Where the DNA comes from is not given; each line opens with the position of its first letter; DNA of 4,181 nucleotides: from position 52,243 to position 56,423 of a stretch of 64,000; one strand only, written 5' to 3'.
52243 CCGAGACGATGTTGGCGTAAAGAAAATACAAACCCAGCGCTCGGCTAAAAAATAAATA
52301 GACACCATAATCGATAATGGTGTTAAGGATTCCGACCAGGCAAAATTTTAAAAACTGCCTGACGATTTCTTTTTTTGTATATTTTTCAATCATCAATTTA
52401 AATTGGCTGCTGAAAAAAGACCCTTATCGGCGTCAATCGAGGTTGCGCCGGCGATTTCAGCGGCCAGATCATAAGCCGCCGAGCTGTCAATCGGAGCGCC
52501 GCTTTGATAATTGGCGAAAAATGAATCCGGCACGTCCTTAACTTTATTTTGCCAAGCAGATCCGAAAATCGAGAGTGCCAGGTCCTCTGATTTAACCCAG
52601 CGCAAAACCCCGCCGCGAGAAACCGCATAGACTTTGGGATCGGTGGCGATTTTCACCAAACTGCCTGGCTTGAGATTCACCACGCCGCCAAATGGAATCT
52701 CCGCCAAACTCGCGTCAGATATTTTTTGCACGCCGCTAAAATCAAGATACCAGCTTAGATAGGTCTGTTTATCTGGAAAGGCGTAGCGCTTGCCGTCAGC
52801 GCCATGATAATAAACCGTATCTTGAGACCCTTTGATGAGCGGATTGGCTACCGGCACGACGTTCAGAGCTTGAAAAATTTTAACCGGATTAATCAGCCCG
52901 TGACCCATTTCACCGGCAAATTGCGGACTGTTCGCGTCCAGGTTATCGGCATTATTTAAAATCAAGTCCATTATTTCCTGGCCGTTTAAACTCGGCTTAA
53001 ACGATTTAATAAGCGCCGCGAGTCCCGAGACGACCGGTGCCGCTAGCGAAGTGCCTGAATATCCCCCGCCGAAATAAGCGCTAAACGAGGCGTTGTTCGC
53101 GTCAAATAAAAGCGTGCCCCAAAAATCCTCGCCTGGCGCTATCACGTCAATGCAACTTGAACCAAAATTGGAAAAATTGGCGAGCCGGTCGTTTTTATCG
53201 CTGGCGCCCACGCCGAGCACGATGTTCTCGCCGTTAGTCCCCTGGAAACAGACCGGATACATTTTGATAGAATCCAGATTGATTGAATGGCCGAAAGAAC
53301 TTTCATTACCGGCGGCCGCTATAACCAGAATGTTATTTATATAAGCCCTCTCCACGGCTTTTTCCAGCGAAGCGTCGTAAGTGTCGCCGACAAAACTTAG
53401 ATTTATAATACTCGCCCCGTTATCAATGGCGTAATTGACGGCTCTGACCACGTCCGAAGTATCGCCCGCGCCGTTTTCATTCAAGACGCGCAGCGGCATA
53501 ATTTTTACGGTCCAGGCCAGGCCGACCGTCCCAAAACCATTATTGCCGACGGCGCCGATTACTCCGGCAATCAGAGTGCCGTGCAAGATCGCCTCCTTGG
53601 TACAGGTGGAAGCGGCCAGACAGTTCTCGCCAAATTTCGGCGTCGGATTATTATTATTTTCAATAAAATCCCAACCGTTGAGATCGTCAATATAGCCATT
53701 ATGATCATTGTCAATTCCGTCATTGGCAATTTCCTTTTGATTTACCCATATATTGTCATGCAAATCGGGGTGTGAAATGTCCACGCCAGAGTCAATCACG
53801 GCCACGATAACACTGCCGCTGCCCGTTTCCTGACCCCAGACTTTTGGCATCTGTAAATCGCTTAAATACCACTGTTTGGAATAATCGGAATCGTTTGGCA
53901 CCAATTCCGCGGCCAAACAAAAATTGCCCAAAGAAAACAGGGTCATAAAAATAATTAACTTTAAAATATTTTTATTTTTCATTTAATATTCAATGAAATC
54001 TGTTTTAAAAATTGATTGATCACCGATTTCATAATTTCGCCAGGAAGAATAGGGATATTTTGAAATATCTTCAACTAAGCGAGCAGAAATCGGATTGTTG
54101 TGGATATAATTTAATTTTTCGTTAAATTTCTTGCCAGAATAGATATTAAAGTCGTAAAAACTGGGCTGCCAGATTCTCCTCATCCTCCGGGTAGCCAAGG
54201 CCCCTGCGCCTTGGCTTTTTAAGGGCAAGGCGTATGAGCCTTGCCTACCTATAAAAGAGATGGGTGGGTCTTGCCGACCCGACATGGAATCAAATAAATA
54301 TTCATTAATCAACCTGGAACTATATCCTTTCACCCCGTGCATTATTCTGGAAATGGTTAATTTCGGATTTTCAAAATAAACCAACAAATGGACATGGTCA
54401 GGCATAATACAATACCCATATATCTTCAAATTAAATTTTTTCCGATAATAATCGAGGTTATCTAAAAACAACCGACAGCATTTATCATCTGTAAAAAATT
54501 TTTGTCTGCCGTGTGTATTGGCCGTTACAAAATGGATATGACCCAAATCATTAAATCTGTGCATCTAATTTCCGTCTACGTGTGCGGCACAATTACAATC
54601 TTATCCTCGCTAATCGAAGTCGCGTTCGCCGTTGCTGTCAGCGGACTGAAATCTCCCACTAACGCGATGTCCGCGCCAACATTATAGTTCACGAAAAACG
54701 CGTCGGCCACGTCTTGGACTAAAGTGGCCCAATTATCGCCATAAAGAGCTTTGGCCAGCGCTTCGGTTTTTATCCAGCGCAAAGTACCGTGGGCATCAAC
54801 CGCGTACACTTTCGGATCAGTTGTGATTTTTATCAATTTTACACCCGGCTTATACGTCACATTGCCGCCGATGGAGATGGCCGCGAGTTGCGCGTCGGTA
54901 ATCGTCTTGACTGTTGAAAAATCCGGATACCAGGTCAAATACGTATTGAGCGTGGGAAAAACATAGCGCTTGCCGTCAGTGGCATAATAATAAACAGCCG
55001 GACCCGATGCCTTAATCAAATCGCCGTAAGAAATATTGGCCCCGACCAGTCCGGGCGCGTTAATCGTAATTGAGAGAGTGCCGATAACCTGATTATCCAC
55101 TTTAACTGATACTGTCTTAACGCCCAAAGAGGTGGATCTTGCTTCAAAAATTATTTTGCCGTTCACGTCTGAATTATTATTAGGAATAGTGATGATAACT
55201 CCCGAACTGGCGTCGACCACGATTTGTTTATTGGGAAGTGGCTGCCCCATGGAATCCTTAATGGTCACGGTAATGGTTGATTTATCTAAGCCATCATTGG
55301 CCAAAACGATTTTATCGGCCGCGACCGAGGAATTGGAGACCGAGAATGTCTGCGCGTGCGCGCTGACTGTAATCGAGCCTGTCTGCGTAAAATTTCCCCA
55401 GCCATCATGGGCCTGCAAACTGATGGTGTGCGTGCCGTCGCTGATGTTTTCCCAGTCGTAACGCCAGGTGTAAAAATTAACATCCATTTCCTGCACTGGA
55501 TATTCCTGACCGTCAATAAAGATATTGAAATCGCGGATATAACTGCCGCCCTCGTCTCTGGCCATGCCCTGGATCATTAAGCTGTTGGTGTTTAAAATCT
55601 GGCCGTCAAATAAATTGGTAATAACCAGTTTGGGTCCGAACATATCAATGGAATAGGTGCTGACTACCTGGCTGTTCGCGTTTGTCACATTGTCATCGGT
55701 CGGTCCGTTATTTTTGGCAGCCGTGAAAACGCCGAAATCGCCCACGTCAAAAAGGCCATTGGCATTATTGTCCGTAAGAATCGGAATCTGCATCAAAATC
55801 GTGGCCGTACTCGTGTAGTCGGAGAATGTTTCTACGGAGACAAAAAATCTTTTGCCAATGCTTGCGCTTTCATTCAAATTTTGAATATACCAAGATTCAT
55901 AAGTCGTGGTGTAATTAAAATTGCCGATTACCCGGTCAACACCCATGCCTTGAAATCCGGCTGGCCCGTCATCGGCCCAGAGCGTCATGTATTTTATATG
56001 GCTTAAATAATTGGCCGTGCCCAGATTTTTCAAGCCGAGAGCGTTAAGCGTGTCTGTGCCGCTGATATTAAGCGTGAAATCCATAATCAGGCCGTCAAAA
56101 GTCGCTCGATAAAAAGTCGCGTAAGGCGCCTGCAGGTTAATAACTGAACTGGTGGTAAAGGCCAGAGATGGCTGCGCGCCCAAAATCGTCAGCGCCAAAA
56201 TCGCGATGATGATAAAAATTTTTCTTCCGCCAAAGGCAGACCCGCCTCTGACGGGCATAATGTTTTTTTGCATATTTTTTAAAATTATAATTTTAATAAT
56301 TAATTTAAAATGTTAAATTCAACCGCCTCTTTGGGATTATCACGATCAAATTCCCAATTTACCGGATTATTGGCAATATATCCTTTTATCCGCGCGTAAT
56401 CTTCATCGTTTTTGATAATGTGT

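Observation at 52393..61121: A ~115-aa domain of unknown function shared by three adjacent secreted proteins (S8 protease, Ig-domain protein, giant adhesin)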

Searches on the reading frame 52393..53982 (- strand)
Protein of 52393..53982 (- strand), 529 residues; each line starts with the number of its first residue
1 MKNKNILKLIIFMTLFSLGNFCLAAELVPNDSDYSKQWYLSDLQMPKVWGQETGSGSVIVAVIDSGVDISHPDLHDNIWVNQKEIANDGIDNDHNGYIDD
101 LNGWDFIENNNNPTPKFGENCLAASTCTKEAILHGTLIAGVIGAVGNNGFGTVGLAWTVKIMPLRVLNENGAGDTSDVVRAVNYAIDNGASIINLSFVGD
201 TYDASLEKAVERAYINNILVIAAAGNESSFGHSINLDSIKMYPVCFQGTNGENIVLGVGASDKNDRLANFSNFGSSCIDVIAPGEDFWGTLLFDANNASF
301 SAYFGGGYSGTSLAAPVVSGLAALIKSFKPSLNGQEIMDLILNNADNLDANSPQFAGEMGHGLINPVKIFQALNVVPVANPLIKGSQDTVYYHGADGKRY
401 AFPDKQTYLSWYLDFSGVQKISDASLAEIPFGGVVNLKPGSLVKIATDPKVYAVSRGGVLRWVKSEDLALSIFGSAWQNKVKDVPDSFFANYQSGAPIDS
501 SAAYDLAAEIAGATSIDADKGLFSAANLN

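Call 4: search_protein_families(library=pfam, proteins=[window:52393-53982:-], max_evalue=1)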
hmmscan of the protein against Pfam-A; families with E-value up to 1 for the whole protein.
window:52393-53982:- (529 aa): 1 family
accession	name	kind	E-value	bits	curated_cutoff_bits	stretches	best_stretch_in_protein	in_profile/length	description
PF00082.27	Peptidase_S8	-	6.1e-47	160.7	21.8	1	57-362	3-288/288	Subtilase family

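Call 6: search_protein_families(library=ncbifam, proteins=[window:52393-53982:-], max_evalue=1)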
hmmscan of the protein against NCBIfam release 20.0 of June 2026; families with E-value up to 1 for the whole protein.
window:52393-53982:- (529 aa): 8 families
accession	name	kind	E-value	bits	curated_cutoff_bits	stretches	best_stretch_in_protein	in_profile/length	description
TIGR03921.1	T7SS_mycosin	equivalog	1.1e-48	166.2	278.75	2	126-373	44-288/353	type VII secretion-associated serine protease mycosin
NF033595.1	denti_PrtP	equivalog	1.2e-23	83.6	300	2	193-380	342-514/606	dentilisin complex serine proteinase subunit PrtP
TIGR03895.1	protease_PatA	subfamily_domain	3.9e-20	72.1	421.05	1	134-363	1-218/606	PatA/PatG family cyanobactin maturation protease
NF049966.1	QH_SP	equivalog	1.1e-12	47.8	165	1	124-227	32-125/219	subtilisin-like serine protease QhpE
NF051851.1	AtpSerPepEprS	equivalog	2.3e-05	22.7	1700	1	303-356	292-348/988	autotransporter serine peptidase EprS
NF040553.1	SGO_0316_fam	subfamily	0.1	10.2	1400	1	54-231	285-468/1486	SGO_0316/SGO_0317 family LPXTG-anchored serine peptidase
NF033662.1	acid_disulf_rpt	repeat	0.11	12.2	41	1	87-99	8-20/32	acidic double-disulfide repeat-containing protein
NF042956.1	IteS_antiphage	equivalog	0.79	7.9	900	0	56-94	255-293/747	S8 family anti-phage peptidase IteS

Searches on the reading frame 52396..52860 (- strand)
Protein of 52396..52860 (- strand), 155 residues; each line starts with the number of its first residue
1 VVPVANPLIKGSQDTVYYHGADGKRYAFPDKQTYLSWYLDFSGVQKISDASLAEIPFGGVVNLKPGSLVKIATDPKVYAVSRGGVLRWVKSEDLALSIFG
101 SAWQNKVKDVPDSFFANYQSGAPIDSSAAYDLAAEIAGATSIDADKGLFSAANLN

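Call 7: search_solved_structures(query=A1, max_evalue=10, show_alignments=2)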
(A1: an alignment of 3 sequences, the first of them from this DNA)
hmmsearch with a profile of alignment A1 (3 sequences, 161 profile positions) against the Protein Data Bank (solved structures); distinct sequences matched with E-value up to 10: 5.
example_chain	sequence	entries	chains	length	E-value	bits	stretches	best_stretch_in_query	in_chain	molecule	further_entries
4idl_A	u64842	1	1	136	0.24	14.6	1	8-44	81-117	Single Domain Antibody VHH A9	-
2qs8_A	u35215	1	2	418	0.26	14.5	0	33-66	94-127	Xaa-Pro Dipeptidase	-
6nms_H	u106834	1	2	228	0.44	13.8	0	14-35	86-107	Fab 136 anti-SIRP-alpha antibody Variable Heavy Chain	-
4eiz_C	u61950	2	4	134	0.86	12.8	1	11-43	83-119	Nb113 Camel antibody fragment | Nb113 camelid antibody fragment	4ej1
2n4u_A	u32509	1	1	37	1.2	12.3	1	21-43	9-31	Transcription elongation regulator 1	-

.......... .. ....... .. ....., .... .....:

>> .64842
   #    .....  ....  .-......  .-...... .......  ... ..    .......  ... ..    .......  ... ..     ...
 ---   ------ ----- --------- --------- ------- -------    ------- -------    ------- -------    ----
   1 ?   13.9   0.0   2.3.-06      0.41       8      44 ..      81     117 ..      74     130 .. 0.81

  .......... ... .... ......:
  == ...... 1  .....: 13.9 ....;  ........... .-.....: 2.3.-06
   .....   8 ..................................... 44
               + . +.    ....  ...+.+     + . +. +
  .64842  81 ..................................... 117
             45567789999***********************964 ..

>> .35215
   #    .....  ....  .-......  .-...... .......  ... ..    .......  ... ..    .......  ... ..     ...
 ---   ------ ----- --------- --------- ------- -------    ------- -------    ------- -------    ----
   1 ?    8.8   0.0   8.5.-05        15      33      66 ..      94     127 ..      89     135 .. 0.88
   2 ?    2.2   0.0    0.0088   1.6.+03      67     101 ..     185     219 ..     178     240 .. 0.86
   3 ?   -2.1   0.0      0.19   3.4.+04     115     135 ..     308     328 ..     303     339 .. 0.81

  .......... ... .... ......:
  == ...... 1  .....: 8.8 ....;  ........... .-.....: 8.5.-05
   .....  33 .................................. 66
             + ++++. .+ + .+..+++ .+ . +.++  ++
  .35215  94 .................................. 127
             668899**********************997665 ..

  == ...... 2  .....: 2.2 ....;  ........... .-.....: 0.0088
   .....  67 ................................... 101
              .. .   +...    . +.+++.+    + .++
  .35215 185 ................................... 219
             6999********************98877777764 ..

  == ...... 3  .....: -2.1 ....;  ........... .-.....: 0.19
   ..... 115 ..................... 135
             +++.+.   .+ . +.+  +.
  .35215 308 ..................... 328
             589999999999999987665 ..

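Call 8: find_homologous_proteins(query=A1, max_evalue=0.001)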
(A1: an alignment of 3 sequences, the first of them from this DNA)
Query A1 (3 sequences) (155 aa, profile of the alignment): 1430 proteins with E <= 0.001 among 4246 candidates; the best 120 are listed.
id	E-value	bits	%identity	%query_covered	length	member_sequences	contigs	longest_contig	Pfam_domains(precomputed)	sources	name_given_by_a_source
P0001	1.0e-67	245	54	93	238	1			-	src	-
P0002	5.4e-67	243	53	90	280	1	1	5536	-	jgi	jgi:hypothetical protein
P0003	3.0e-66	240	55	90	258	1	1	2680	-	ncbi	ncbi:MAG: hypothetical protein AAB401_19515, partial [Acidobacteriota bacterium]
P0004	2.3e-65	237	54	91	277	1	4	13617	-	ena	-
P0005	7.5e-65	236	55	91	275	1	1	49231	-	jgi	-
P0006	4.7e-64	233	51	91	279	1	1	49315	-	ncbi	ncbi:MAG: hypothetical protein WA001_01380 [Patescibacteria group bacterium]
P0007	4.9e-64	233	53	98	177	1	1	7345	-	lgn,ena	-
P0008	1.1e-63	232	52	93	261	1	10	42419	-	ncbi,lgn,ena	-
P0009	1.2e-63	232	54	93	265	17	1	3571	-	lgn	-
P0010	1.3e-63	232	53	79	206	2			-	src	-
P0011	1.5e-63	232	51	91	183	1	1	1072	-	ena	-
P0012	1.7e-63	231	52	93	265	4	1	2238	-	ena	-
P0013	2.1e-63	231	51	91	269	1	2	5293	-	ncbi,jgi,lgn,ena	-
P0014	2.5e-63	231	52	95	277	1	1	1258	-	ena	-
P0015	3.6e-63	230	51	91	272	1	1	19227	PF00127.27,PF13473.13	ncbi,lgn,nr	ncbi:MAG TPA: cupredoxin domain-containing protein [Patescibacteria group bacterium]|nr:cupredoxin d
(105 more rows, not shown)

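Call 22: search_protein_representatives(alignment_id=A1)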
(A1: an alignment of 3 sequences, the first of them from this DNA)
Query: 3 sequences, 161 profile positions. Proteins with E-value up to 0.001 (for the whole library): 4899; up to 1e-10: 3973; up to 1e-30: 2113. The best 150 are listed.
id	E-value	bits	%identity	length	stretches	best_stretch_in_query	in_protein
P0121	1.9e-117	405.1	-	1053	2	7-157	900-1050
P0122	2.4e-93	326.8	-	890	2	6-150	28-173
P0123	5.6e-91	319.1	-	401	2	8-156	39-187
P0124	4.8e-84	296.5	-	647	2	4-142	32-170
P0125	6.9e-81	286.3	-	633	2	6-146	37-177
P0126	7.7e-78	276.4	-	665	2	7-143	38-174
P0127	8.4e-78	276.2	-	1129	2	7-157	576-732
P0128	3.3e-75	267.8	-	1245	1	1-156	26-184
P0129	1.3e-73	262.6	-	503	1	1-158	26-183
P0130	4.1e-73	261.0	-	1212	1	5-158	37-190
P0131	6.0e-73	260.5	-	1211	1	3-156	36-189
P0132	2.2e-72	258.6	-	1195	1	2-157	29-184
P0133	3.4e-72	258.0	-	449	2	2-156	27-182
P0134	4.0e-72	257.8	-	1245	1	2-158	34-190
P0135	4.6e-72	257.6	-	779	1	4-157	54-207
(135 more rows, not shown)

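Call 27: search_protein_families(library=pfam, alignment_id=A3, max_evalue=0.001)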
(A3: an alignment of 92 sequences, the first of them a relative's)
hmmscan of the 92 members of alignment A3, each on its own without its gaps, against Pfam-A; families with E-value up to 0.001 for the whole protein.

A. member 1, P0123 (401 aa): 0 families

B. families by the number of members that match (of 92 scanned): 41 families (the first 25 are shown)
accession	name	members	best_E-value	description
PF17957.7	Big_7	21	2.2e-13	Bacterial Ig domain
PF02369.22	Big_1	4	5.6e-27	Bacterial Ig-like domain (group 1)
PF09134.16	Invasin_D3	4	2.9e-17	Invasin, domain 3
PF00041.27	fn3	3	2e-11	Fibronectin type III domain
PF01364.23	Peptidase_C25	2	1.8e-39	Peptidase family C25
PF09394.16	Inhibitor_I42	2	1.2e-20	Chagasin family peptidase inhibitor I42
PF16656.11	Pur_ac_phosph_N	2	3.1e-17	Purple acid Phosphatase, N-terminal domain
PF03537.19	Glyco_hydro_114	1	1.3e-82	Glycoside-hydrolase family GH114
PF00331.26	Glyco_hydro_10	1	5.2e-78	Glycosyl hydrolase family 10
PF00082.27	Peptidase_S8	1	7.8e-49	Subtilase family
PF14240.11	YHYH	1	5.4e-46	YHYH protein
PF13205.12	Big_5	1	1.1e-28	Bacterial Ig-like domain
PF13365.12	Trypsin_2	1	2.8e-28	Trypsin-like peptidase domain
PF00768.25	Peptidase_S11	1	1.8e-22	D-alanyl-D-alanine carboxypeptidase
PF13229.12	Beta_helix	1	1.8e-21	Right handed beta helix region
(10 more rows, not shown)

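Call 89: search_protein_families(library=phrogs, proteins=[window:52396-52860:-], max_evalue=1)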
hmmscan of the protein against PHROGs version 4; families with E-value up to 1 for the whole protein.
window:52396-52860:- (155 aa): 2 families
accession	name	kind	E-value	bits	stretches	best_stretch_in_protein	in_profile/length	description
phrog_13925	-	unknown function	0.013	15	1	78-140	83-147/640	-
phrog_9616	-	unknown function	0.067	14.2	1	14-94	12-89/118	-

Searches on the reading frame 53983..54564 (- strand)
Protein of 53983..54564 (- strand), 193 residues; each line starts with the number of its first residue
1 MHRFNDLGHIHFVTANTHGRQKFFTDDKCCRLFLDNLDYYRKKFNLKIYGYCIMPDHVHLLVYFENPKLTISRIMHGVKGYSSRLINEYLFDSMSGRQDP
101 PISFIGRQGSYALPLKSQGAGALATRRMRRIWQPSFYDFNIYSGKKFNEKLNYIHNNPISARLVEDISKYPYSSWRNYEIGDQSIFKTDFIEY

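Call 4: search_protein_families(library=pfam, proteins=[window:53983-54564:-], max_evalue=1)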
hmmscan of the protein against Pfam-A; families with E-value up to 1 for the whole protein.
window:53983-54564:- (193 aa): 2 families
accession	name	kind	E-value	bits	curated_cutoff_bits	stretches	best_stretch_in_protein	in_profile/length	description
PF01797.21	Y1_Tnp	-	6.7e-15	55.7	23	1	9-89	6-83/121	Transposase IS200 like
PF01801.21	Cytomega_gL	-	0.066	13.1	25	1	26-75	106-155/211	Cytomegalovirus glycoprotein L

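Call 58: search_protein_families(library=ncbifam, proteins=[window:53983-54564:-], max_evalue=0.01)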
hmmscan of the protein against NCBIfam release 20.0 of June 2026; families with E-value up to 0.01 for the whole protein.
window:53983-54564:- (193 aa): 2 families
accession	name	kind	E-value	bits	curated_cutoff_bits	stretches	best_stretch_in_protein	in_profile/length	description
NF047646.1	REP_Tyr_transpos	equivalog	1.1e-32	112.9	80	1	3-173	4-146/146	REP-associated tyrosine transposase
NF033573.1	transpos_IS200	equivalog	5.4e-10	39.6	55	1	9-88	12-88/126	IS200/IS605 family transposase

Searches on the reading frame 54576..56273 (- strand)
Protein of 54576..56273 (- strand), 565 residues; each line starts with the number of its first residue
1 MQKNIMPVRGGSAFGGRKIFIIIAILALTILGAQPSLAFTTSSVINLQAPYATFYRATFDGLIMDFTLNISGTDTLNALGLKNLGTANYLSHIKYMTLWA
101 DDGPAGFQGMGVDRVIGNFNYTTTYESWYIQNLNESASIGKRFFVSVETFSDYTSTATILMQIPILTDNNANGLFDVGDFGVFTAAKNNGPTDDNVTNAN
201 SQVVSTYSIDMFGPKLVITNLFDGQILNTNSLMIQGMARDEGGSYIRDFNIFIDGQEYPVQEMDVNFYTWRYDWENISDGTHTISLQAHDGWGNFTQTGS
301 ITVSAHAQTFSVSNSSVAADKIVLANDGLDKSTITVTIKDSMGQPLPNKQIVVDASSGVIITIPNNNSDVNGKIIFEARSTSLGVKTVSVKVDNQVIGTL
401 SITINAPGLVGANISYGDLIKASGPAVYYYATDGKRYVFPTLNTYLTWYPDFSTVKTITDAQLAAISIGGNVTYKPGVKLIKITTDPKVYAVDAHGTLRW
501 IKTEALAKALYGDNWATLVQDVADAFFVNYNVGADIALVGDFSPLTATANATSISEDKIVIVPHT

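Call 4: search_protein_families(library=pfam, proteins=[window:54576-56273:-], max_evalue=1)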
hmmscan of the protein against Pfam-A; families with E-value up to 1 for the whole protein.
window:54576-56273:- (565 aa): 5 families
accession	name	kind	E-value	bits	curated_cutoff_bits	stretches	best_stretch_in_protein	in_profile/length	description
PF02369.22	Big_1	-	2e-11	44.3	34.9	1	315-403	2-91/93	Bacterial Ig-like domain (group 1)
PF09134.16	Invasin_D3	-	1e-09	39.2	33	1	312-405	2-96/98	Invasin, domain 3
PF17957.7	Big_7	-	5.4e-09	37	24.1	2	214-285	1-69/70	Bacterial Ig domain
PF18565.7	Glyco_hydro2_C5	-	7.7e-06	26.2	32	1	317-414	3-102/103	Glycoside hydrolase family 2 C-terminal domain 5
PF17790.7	MG1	-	0.13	13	23.6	0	281-358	17-90/101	Macroglobulin domain MG1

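Call 6: search_protein_families(library=ncbifam, proteins=[window:54576-56273:-], max_evalue=1)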
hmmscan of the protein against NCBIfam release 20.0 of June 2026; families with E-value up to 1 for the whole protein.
window:54576-56273:- (565 aa): 6 families
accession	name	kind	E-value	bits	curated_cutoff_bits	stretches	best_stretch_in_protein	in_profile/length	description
NF040978.1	Ve_IatC_Nterm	equivalog_domain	1.2e-08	33.1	2400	1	263-353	487-577/1065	inverse autotransporter adhesin IatC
NF041463.1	GalB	equivalog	0.00028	18.8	900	1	252-409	717-869/869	beta-galactosidase GalB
NF041462.1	GalA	equivalog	0.018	13.1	900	1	311-414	656-761/763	beta-galactosidase GalA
NF042910.1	FMH_DH_FwdC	exception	0.061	12.4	340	1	224-310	95-176/271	tungsten-dependent formylmethanofuran dehydrogenase subunit FwdC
NF047446.1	barrel_OmpL47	domain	0.21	12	40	1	279-303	42-66/68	OmpL47-type beta-barrel domain-containing protein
TIGR04203.1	RPT_S_cricet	repeat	0.75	10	60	0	279-303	11-31/38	TIGR04203-type repeat-containing surface protein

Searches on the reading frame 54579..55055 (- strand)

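Call 89: search_protein_families(library=phrogs, proteins=[window:54579-55055:-], max_evalue=1)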
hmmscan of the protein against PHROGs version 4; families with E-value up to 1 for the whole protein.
window:54579-55055:- (159 aa): 1 family
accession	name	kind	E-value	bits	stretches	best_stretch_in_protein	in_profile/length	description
phrog_16396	-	unknown function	0.16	12.9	0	24-35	47-58/71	-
